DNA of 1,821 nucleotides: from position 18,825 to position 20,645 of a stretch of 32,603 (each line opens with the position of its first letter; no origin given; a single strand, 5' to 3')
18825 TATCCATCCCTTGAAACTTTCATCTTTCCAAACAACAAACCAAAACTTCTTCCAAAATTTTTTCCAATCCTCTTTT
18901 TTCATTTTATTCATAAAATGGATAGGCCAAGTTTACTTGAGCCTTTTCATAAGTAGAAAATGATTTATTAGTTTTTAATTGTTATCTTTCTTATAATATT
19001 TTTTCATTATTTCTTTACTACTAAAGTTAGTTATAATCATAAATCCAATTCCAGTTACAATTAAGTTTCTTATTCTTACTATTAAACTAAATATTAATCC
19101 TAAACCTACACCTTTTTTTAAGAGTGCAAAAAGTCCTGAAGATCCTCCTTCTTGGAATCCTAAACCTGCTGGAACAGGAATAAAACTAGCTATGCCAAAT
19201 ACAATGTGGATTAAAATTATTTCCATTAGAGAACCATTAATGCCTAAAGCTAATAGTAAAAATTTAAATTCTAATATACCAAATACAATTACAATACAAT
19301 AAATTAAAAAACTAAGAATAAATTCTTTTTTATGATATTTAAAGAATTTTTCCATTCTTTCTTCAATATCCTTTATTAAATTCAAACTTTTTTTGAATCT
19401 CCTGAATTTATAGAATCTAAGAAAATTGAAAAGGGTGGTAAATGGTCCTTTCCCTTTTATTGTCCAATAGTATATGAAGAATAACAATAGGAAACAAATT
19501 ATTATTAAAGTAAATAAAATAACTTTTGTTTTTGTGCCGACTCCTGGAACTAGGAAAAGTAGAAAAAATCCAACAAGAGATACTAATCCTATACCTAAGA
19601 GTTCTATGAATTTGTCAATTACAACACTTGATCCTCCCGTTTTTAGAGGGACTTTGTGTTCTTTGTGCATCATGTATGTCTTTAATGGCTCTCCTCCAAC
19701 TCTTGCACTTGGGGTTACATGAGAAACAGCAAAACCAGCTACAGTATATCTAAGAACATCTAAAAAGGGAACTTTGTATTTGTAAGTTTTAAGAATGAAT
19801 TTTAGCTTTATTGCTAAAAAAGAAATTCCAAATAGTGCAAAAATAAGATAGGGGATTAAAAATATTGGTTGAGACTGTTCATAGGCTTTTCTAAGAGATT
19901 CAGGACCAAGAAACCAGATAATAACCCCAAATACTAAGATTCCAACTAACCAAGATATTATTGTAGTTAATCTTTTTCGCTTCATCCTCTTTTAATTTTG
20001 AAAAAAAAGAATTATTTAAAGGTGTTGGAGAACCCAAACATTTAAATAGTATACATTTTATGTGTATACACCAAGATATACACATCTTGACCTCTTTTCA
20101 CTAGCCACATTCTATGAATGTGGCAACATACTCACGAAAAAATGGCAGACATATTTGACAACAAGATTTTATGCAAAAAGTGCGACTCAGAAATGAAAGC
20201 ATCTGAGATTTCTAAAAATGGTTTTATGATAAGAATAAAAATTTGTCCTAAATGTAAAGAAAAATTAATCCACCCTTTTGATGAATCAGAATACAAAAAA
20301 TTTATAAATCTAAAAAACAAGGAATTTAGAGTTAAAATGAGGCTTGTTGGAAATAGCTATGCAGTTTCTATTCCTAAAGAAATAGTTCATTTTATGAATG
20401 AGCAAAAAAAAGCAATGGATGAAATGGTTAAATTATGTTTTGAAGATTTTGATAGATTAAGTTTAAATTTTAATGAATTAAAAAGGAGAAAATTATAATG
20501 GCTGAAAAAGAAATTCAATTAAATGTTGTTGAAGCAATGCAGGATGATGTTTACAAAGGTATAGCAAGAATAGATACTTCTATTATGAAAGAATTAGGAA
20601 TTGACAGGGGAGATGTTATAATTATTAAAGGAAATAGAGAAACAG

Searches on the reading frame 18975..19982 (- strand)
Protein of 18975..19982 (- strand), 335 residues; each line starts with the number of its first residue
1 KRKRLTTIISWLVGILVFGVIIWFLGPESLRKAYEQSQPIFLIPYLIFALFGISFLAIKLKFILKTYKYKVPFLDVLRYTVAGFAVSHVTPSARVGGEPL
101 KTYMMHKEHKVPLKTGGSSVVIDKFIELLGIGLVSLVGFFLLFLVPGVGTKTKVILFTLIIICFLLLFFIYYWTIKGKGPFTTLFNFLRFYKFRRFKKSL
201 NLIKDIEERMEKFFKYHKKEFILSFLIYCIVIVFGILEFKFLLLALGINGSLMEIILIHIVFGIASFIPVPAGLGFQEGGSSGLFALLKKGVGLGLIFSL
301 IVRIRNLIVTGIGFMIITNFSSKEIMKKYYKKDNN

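Call 14: search_protein_families(library=pfam, proteins=[window:18975-19982:-], max_evalue=0.001)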
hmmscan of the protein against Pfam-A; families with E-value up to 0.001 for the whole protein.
window:18975-19982:- (335 aa): 1 family
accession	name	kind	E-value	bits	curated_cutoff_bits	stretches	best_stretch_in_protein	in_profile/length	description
PF03706.18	LPG_synthase_TM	-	4.6e-41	141.7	33.4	1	11-310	1-298/302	Lysylphosphatidylglycerol synthase TM region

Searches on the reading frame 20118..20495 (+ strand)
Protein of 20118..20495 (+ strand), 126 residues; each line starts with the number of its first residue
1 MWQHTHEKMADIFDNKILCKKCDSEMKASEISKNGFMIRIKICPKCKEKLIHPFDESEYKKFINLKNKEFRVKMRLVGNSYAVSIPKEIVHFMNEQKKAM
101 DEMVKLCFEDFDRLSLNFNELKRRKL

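Call 14: search_protein_families(library=pfam, proteins=[window:20118-20495:+], max_evalue=0.001)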
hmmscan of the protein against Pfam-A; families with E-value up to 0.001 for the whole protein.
window:20118-20495:+ (126 aa): 1 family
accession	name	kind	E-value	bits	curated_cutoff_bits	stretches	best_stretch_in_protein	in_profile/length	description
PF04014.23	MazE_antitoxin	-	0.00089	19.6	24.7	0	75-90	2-17/48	Antidote-toxin recognition MazE, bacterial antitoxin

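Call 59: find_homologous_proteins(query=A5, max_evalue=0.001)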
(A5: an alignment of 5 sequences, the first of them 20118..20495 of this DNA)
Query A5 (5 sequences) (126 aa, profile of the alignment): 3581 proteins with E <= 0.001 among 8000 candidates; the best 120 are listed.
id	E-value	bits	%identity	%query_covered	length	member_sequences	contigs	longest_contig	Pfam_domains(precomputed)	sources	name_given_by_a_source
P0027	1.3e-98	345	73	88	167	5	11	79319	-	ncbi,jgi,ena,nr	ncbi:MAG: hypothetical protein QT10_C0013G0016 [archaeon GW2011_AR19]|nr:MAG: hypothetical protein Q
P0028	5.2e-97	340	73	88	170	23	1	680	-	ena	-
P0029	5.3e-96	337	72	89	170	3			-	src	-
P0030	8.6e-96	336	74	88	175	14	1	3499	-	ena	-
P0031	1.8e-94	332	71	92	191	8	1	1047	-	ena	-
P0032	8.3e-94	330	73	88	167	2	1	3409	-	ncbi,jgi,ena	-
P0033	3.0e-92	325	72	89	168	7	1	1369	-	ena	-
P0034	6.3e-92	324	74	88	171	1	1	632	-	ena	-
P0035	1.2e-88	313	73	89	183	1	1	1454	-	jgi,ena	-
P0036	1.8e-86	306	75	88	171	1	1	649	-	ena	-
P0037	2.1e-86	306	76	88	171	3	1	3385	-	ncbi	-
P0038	3.3e-86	305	71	88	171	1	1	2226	-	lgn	-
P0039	1.0e-85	303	74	92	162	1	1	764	-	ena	-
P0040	1.6e-85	303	73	88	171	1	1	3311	-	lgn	-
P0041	1.8e-85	303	72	87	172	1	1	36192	-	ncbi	-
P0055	6.5e-70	252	70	90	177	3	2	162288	-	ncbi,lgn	-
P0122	6.0e-64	233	66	90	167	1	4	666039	-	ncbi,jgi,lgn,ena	-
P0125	9.4e-64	232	65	93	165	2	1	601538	-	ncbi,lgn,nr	ncbi:MAG: hypothetical protein PHH00_02925 [Candidatus Nanoarchaeia archaeon]|nr:hypothetical protei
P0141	9.3e-63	229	73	88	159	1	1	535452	-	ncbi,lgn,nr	ncbi:MAG: hypothetical protein KatS3mg001_154 [Candidatus Pacearchaeota archaeon]|nr:MAG: hypothetic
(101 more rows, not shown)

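Call 60: find_encoding_contigs(protein=P0141, flank=6000, max_places=1)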
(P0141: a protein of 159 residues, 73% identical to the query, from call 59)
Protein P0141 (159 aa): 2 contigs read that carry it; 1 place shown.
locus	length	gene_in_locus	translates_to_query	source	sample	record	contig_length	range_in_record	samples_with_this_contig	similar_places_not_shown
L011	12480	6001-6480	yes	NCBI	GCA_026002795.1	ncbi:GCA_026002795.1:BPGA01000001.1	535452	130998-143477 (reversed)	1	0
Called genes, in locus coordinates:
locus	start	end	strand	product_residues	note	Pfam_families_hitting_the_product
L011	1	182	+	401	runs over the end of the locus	PF04894:Nre_N, PF04895:Nre_C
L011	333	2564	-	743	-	PF01751:Toprim, PF01131:Topoisom_bac, PF01396:Zn_ribbon_Top1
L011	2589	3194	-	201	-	PF00149:Metallophos, PF12850:Metallophos_2, PF14582:Metallophos_3 (faint)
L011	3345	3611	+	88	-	PF22665:WHD_DUF6293 (weak)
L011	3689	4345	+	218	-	-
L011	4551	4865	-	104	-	PF02150:Zn_ribbon_RPB9 (weak), PF01096:Zn_ribbon_TFIIS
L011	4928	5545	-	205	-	-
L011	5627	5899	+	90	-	-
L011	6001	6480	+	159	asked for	-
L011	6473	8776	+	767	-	PF02359:CDC48_N, PF02933:CDC48_2, PF05496:RuvB_N, PF00004:AAA, PF07724:AAA_2 (weak), PF17862:AAA_lid_3, PF00004:AAA, PF17862:AAA_lid_3, +26 more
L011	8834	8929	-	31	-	-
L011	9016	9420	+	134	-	-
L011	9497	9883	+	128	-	PF00072:Response_reg (weak)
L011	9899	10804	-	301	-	PF00557:Peptidase_M24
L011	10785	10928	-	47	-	-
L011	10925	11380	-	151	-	PF13636:Methyltranf_PUA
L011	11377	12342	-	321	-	PF17125:Methyltr_RsmF_N, PF01189:Methyltr_RsmB-F, PF13847:Methyltransf_31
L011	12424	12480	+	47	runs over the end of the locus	-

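Call 61: find_encoding_contigs(protein=P0125, flank=6000, max_places=1)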
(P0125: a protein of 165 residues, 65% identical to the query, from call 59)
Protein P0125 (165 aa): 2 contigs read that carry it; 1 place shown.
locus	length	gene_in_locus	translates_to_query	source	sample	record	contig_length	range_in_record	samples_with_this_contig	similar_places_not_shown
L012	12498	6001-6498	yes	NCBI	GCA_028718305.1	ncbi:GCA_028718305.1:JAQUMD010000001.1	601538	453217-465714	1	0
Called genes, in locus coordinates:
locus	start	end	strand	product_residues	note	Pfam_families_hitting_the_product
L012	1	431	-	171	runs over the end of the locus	-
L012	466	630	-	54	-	-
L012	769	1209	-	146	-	-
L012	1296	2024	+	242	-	PF00149:Metallophos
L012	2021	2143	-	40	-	-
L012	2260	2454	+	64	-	-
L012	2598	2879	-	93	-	PF03477:ATP-cone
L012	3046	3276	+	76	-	-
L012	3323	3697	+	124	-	-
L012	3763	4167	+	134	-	PF00293:NUDIX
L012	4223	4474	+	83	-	-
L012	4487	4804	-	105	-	PF02150:Zn_ribbon_RPB9 (weak), PF01096:Zn_ribbon_TFIIS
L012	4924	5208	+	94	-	-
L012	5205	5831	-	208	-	-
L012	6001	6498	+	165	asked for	-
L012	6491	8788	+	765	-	PF02359:CDC48_N, PF02933:CDC48_2, PF05496:RuvB_N, PF00004:AAA, PF07724:AAA_2 (weak), PF17862:AAA_lid_3, PF00004:AAA, PF17862:AAA_lid_3, +26 more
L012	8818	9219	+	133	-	PF00072:Response_reg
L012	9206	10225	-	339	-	PF00557:Peptidase_M24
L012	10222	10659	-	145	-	PF06935:DUF1284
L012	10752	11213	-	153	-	PF13636:Methyltranf_PUA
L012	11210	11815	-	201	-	-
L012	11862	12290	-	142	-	PF01467:CTP_transf_like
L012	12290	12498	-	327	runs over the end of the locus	PF17125:Methyltr_RsmF_N, PF22458:RsmF-B_ferredox (weak), PF01189:Methyltr_RsmB-F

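Call 62: find_encoding_contigs(protein=P0122, flank=6000, max_places=1)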
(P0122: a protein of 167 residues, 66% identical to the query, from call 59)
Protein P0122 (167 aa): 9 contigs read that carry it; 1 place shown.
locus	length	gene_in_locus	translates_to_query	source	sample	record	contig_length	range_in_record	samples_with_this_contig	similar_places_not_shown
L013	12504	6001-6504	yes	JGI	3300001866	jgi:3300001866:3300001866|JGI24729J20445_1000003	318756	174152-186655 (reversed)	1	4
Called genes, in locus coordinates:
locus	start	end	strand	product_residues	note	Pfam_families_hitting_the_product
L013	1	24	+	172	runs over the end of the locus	-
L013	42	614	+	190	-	-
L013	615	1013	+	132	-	-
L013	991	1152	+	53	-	-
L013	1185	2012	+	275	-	PF13489:Methyltransf_23 (weak), PF08241:Methyltransf_11, PF08242:Methyltransf_12, PF13649:Methyltransf_25, PF13847:Methyltransf_31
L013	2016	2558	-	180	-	-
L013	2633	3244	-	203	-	PF00149:Metallophos, PF12850:Metallophos_2, PF14582:Metallophos_3 (weak)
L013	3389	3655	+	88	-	PF22665:WHD_DUF6293 (weak)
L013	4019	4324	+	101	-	-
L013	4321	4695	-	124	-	-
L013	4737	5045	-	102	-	PF01096:Zn_ribbon_TFIIS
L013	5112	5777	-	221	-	-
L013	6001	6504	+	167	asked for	-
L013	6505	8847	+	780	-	PF02359:CDC48_N, PF02933:CDC48_2, PF05496:RuvB_N (weak), PF00004:AAA, PF07724:AAA_2 (weak), PF17862:AAA_lid_3, PF00004:AAA, PF17862:AAA_lid_3, +25 more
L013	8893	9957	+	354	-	PF00226:DnaJ, PF01556:DnaJ_C, PF15777:Anti-TRAP (faint), PF00684:DnaJ_CXXCXGXG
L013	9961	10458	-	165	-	-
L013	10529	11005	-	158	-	-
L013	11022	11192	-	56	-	-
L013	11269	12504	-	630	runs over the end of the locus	PF00012:HSP70, PF06723:MreB_Mbl, PF00012:HSP70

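Call 63: find_encoding_contigs(protein=P0055, flank=6000, max_places=1)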
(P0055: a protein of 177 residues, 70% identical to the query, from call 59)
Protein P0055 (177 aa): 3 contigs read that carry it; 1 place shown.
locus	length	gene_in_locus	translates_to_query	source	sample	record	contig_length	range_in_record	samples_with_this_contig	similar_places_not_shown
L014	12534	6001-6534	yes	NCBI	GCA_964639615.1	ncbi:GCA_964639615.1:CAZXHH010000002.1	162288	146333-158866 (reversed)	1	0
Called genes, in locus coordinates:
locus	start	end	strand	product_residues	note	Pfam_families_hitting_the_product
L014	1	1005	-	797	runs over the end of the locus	PF01751:Toprim, PF01131:Topoisom_bac, PF01396:Zn_ribbon_Top1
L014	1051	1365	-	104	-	-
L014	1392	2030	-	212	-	PF00149:Metallophos, PF12850:Metallophos_2, PF14582:Metallophos_3 (weak)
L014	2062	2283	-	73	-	-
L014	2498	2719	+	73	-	-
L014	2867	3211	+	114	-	-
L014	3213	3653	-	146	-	-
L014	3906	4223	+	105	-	-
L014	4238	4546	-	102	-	PF02150:Zn_ribbon_RPB9 (weak), PF01096:Zn_ribbon_TFIIS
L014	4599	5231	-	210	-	-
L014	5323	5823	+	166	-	-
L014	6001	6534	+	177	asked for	-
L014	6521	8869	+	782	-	PF02359:CDC48_N, PF06068:TIP49 (faint), PF02933:CDC48_2 (weak), PF05496:RuvB_N, PF00004:AAA, PF17862:AAA_lid_3, PF00004:AAA, PF17862:AAA_lid_3, +25 more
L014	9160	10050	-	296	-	PF00557:Peptidase_M24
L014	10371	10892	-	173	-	-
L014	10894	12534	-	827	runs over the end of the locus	PF03104:DNA_pol_B_exo1, PF10108:DNA_pol_B_exo2, PF13482:RNase_H_2 (weak), PF00136:DNA_pol_B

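Call 65: search_protein_families(library=phrogs, proteins=[L011:9016-9417:+], max_evalue=0.01)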
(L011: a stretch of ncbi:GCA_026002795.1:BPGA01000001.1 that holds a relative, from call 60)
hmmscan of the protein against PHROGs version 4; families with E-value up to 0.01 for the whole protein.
L011:9016-9417:+ (134 aa): 0 families

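Call 93: search_protein_families(library=padloc, proteins=[window:20118-20495:+], max_evalue=0.01)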
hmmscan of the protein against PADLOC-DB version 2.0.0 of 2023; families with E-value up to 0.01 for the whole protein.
window:20118-20495:+ (126 aa): 0 families

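Call 94: search_solved_structures(query=A5, max_evalue=1)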
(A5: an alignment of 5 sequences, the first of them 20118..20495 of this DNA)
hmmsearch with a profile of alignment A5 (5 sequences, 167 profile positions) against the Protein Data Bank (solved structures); distinct sequences matched with E-value up to 1: 1.
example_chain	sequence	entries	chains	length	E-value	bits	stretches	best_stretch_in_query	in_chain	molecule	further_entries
8y6v_E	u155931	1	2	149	0.69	12.7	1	58-151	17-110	gp85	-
